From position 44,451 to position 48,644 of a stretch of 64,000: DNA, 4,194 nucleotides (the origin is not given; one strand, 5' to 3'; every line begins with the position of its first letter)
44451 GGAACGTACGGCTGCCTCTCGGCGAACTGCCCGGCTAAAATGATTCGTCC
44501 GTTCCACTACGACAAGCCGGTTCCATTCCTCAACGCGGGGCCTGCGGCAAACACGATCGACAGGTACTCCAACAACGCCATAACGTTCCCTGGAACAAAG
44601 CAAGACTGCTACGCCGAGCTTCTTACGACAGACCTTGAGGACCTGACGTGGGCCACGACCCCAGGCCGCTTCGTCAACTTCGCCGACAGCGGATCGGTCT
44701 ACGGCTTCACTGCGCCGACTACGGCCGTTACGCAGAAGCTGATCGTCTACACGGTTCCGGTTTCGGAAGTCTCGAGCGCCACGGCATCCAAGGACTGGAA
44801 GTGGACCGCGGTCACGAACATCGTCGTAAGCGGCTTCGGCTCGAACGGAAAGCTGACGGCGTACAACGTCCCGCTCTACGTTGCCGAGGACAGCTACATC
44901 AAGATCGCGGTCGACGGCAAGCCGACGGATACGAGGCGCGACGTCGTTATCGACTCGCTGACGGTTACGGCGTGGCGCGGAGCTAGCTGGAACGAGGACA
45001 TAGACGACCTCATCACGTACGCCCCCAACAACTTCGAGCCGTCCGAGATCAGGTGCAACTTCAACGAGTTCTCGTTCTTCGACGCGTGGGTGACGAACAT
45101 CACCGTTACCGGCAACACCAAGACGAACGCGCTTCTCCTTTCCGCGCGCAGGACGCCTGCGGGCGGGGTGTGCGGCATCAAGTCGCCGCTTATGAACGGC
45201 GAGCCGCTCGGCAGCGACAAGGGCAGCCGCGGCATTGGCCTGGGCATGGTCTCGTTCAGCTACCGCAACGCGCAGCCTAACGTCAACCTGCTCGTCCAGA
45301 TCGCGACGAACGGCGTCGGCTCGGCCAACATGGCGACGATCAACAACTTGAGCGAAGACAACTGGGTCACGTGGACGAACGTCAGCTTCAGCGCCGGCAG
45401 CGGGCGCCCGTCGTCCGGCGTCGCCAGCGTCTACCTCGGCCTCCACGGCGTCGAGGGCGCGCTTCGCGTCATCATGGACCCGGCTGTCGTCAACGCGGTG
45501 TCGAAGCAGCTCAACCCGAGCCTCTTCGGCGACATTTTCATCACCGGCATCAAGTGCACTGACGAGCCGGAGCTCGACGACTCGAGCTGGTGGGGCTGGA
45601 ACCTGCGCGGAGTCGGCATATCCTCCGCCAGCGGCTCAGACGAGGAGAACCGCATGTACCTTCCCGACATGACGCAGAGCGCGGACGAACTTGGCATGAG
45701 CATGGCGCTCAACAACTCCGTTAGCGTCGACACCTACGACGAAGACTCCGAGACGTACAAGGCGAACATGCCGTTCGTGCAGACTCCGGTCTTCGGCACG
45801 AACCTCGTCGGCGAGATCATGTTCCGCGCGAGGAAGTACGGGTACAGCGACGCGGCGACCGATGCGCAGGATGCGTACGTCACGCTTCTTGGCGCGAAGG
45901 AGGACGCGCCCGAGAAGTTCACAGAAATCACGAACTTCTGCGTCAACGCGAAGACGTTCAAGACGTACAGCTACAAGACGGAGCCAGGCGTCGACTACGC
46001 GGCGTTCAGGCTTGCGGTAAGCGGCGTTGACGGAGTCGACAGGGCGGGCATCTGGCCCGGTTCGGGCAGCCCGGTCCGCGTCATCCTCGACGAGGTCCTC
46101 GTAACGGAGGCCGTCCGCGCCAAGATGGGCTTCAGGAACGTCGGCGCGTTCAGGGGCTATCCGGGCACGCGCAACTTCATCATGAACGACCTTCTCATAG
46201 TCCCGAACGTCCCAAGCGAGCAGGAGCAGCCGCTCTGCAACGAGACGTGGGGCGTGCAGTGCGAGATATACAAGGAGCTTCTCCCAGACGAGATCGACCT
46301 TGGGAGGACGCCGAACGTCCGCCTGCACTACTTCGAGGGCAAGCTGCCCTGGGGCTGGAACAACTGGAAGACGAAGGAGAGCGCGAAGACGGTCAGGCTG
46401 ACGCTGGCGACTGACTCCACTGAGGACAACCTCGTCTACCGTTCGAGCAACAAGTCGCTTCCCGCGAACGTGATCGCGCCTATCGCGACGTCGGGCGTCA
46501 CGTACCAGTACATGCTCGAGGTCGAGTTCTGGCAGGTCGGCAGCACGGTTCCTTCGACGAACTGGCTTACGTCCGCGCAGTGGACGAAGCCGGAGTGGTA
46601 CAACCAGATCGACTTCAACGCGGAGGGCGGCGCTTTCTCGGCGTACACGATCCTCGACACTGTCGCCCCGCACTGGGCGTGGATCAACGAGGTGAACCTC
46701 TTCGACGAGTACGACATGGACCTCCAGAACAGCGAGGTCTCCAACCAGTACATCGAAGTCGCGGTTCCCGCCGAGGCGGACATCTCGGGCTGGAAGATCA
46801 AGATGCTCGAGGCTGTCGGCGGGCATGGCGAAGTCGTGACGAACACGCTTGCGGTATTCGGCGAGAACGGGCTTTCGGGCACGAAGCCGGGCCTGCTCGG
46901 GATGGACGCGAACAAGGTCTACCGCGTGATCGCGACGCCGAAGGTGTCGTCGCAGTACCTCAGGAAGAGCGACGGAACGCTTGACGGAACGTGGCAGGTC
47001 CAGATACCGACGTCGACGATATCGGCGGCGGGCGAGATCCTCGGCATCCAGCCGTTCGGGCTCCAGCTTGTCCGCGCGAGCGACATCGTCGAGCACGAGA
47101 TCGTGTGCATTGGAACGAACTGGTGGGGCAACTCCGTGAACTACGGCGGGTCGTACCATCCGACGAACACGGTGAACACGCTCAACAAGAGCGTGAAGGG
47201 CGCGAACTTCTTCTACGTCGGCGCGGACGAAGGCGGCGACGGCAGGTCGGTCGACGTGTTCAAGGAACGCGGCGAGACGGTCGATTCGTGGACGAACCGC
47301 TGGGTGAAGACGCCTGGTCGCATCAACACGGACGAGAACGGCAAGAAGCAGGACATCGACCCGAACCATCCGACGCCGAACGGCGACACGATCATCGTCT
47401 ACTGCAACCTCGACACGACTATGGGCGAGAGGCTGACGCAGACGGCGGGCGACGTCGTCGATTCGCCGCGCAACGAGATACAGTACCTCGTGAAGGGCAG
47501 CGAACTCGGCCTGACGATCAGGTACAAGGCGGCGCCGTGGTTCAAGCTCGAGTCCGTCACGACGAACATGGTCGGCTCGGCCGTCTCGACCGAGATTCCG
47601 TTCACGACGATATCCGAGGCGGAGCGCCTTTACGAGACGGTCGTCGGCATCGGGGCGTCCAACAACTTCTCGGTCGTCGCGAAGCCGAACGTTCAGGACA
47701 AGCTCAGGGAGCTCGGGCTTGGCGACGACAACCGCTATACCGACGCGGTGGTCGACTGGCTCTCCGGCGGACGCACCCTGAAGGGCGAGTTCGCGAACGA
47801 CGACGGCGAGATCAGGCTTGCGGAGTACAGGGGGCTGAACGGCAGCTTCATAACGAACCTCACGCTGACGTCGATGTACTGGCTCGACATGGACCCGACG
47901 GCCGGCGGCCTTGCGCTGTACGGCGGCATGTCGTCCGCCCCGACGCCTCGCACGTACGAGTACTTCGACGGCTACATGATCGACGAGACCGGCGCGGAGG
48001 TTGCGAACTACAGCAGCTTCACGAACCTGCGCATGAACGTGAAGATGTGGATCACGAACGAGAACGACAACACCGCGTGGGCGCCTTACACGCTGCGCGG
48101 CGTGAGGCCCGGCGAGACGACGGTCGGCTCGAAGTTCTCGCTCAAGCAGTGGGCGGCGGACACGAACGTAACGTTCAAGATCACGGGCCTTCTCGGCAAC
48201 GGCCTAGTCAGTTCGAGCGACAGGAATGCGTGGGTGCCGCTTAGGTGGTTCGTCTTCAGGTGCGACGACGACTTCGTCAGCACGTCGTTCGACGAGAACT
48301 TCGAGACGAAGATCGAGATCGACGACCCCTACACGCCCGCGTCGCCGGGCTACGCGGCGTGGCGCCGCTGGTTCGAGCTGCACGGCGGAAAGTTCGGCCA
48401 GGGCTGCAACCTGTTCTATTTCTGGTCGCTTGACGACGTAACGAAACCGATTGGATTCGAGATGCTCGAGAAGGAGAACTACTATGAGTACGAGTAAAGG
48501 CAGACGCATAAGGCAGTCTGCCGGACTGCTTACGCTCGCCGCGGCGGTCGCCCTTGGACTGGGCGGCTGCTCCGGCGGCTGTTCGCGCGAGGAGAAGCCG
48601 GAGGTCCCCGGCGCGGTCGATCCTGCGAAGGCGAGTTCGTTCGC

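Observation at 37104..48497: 3797-aa exported megaprotein with a triplicated roughly 300-aa glycine-rich module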

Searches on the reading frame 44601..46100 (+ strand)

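Call 58: search_protein_families(library=pfam, proteins=[window:44601-46100:+], max_evalue=10)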
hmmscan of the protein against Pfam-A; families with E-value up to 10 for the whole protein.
window:44601-46100:+ (500 aa): 1 family
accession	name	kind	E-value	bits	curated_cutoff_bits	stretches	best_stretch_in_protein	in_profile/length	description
PF12759.13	HTH_Tnp_IS1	-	0.2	11.7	24.9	1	219-246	1-29/46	InsA C-terminal domain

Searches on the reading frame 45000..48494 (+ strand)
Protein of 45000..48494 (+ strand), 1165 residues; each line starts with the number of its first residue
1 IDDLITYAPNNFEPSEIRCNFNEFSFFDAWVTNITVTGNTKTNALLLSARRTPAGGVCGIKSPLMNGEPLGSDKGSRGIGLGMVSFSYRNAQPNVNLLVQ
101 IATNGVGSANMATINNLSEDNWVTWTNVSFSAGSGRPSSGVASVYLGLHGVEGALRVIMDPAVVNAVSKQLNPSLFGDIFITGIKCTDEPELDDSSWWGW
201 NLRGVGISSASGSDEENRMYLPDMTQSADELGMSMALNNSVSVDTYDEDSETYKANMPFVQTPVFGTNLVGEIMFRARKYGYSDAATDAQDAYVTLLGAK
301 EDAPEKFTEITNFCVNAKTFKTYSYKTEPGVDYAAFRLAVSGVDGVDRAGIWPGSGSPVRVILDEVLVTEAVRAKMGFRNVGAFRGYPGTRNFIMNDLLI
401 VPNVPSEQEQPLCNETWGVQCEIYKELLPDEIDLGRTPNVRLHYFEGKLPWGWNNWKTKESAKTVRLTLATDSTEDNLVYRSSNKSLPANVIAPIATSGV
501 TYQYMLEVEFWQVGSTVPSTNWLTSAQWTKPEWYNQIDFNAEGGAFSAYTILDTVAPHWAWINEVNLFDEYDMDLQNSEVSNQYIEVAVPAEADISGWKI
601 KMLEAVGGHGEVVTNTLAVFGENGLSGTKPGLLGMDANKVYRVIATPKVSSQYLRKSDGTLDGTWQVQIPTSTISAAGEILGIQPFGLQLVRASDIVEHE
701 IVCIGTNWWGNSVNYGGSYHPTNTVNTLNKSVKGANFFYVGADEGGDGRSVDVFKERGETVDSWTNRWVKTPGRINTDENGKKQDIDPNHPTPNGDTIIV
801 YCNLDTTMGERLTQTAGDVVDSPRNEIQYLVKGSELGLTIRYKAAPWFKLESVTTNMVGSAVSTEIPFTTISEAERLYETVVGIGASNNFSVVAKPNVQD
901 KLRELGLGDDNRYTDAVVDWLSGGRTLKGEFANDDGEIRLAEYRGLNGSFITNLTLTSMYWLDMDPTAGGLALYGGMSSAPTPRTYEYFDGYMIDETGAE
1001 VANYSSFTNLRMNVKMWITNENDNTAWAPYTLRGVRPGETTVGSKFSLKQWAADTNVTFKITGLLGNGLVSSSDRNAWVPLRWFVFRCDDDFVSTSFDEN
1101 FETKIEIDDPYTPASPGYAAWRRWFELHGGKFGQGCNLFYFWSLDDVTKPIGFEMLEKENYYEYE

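Call 40: search_protein_families(library=phrogs, proteins=[window:45000-48494:+], max_evalue=0.01)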
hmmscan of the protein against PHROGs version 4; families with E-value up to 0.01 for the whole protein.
window:45000-48494:+ (1165 aa): 0 families

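Call 71: predict_structure(alignment_id=A6)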
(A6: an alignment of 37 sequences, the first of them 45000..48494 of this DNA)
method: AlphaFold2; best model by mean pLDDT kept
length: 1165 residues; sequences in the alignment: 37
mean_pLDDT: 81.4   pTM: 0.53
mean pLDDT of the five models: 81.4, 80.2, 79.8, 78.5, 78.4
residues with pLDDT >= 90: 494; 70-90: 432; 50-70: 143; < 50: 96
segments of 3 or more residues with pLDDT < 50: 1-22, 35-37, 39-41, 189-240, 243-245, 349-351, 869-872
pLDDT, mean of each block of 10 residues (from residue 1): 44 35 72 54 80 88 74 56 78 92 79 78 87 73 65 87 90 90 67 33 38 40 34 36 52 60 58 73 57 80 73 78 76 75 55 54 63 84 78 75 90 91 90 90 95 94 94 90 84 88 96 86 94 91 92 93 94 84 94 93 83 94 92 86 91 88 93 91 94 95 91 81 93 93 89 93 94 95 88 75 85 88 88 80 88 77 57 71 76 89 88 92 90 85 95 95 94 95 88 86 88 96 93 93 83 90 91 87 92 93 95 90 92 90 87 90 77
secondary structure, 60 per line:
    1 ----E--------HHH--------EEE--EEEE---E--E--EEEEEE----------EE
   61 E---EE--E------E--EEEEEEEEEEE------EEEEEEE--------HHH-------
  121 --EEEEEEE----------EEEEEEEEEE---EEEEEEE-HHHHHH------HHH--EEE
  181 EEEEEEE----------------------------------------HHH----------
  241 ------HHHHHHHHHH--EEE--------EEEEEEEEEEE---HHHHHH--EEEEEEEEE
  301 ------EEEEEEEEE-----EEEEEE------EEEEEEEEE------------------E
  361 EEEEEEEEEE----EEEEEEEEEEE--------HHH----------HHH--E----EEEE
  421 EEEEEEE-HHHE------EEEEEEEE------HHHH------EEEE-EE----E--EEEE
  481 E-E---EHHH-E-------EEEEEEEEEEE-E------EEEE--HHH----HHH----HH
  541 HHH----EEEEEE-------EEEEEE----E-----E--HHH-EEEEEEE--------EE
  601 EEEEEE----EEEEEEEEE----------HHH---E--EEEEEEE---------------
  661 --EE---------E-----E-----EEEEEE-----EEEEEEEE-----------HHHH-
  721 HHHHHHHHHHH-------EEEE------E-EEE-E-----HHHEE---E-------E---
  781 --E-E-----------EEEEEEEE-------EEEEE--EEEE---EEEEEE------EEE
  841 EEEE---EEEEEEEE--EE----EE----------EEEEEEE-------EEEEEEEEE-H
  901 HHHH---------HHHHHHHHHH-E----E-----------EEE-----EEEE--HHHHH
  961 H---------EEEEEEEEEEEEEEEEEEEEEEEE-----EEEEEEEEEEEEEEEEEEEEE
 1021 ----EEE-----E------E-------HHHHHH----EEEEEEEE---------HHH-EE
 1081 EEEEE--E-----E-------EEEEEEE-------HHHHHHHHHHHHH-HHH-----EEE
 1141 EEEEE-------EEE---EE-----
elements in order (helices of 4 or more, strands of 3 or more residues): E25-27 E30-33 E43-48 E59-61 E79-89 E96-102 E123-129 E140-149 E153-159 H161-166 E178-187 H247-256 E259-261 E270-280 H284-289 E292-300 E307-315 E321-326 E333-341 E360-370 E375-385 E417-427 E439-446 H453-456 E463-466 E477-481 E500-510 E519-522 H539-543 E548-553 E561-566 E584-590 E599-606 E611-619 E639-645 E686-691 E697-704 H716-719 H721-731 E739-742 E751-753 E797-804 E812-816 E819-822 E826-831 E838-844 E848-855 E876-882 E890-898 H900-904 H914-923 E942-944 E950-953 H956-961 E971-994 E1000-1020 E1025-1027 H1048-1053 E1058-1065 E1079-1085 E1102-1108 H1116-1128 E1138-1145 E1153-1155
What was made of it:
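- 45000..48494 (+): C-terminal body (aa 2633-3797): chain of predicted beta-sandwich / jelly-roll domains, with invariant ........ and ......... motifs. AF2 model pLDDT 81 (call 71).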

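Call 74: fold_search(model_id=the predicted structure, library=pdb)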
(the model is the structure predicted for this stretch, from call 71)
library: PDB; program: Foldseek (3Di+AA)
matches with E <= 10: 1222; with E <= 0.001: 23
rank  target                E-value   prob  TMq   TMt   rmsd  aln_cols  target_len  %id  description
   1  5b4x_C                5.7e-08  1.00  0.12  0.17  25.1       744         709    6  Crystal structure of the ApoER2 ectodomain in complex with the Reelin R56 fragment (released 2017-04-26)
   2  5b4x_A                2.6e-07  1.00  0.11  0.17  25.0       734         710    7  Crystal structure of the ApoER2 ectodomain in complex with the Reelin R56 fragment (released 2017-04-26)
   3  6a48                  2.1e-06  1.00  0.13  0.19  21.3       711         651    9  Crystal structure of reelin N-terminal region (released 2019-06-19)
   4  4ziq                  2.3e-06  0.51  0.09  0.08  45.4      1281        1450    8  Crystal structure of trypsin activated alpha-2-macroglobulin from Escherichia coli. (released 2015-06-10)
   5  8k35_A                7.5e-06  0.63  0.09  0.11  33.3      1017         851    8  Structure of the bacteriophage lambda tail tip complex (released 2023-11-15)
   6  9e7m_Ja               8.3e-06  0.57  0.09  0.11  32.9       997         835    8  In situ cryoEM structure of bacteriophage Ur-lambda tail tip complex (released 2025-11-05)
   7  6i56_A                1.3e-05  1.00  0.08  0.25  21.8       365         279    9  Crystal structure of PBSX exported protein XepA (released 2019-11-20)
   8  7lyu_A                1.4e-05  1.00  0.11  0.28  17.9       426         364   12  Reelin repeat 8 (released 2022-06-15)
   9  6i56_D                1.6e-05  1.00  0.07  0.24  22.9       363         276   11  Crystal structure of PBSX exported protein XepA (released 2019-11-20)
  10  6i56_B                2.0e-05  0.99  0.07  0.25  21.9       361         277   10  Crystal structure of PBSX exported protein XepA (released 2019-11-20)
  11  6i56_C                2.1e-05  0.99  0.08  0.25  21.4       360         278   10  Crystal structure of PBSX exported protein XepA (released 2019-11-20)
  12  8iyk_F                3.5e-05  0.57  0.09  0.12  32.9       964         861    8  Tail tip conformation 1 of phage lambda tail (released 2023-10-18)
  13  4bkf_A                5.4e-05  0.91  0.10  0.20  34.6       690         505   10  crystal structure of the human EphA4 ectodomain in complex with human ephrinB3 (released 2013-07-03)
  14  2x10                  8.3e-05  0.89  0.10  0.21  36.5       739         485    7  Crystal structure of the complete EphA2 ectodomain (released 2010-03-16)
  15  5xnr                  1.2e-04  0.94  0.08  0.21  19.3       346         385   10  Truncated AlyQ with CBM32 and alginate lyase domains (released 2018-06-13)
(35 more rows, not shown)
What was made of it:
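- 45000..48494 (+): Foldseek matches to reelin repeats, MAM, ephrin-receptor LBD, CBM6/32/51 and lambda gpJ (call 74).
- Its matches are ligand- or carbohydrate-binding sandwiches: reelin, MAM, Eph LBD, CBM6/32/51 and SGBP-B (calls 71, 74). Foldseek matches of the C-terminal model to CBM6, CBM32, CBM51, xylanase-CBM, alginate lyase-CBM and SGBP-B (call 74).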

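Call 93: search_protein_families(library=pfam, alignment_id=A6, max_evalue=0.05)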
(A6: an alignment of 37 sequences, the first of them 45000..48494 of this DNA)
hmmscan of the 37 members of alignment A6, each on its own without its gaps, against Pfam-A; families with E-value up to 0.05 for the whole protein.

A. member 1, window:45000-48494:+ (1165 aa): 0 families

B. families by the number of members that match (of 37 scanned): 4 families
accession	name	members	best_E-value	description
PF17744.7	DUF5581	1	0.0009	Family of unknown function (DUF5581) Fn3-like domain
PF00932.25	LTD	1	0.0042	Lamin Tail Domain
PF13681.11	PilX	1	0.0059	Type IV pilus assembly protein PilX C-term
PF08434.16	CLCA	1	0.027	Calcium-activated chloride channel N terminal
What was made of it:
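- Tried and rejected: Not supported for the window protein (call 93).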
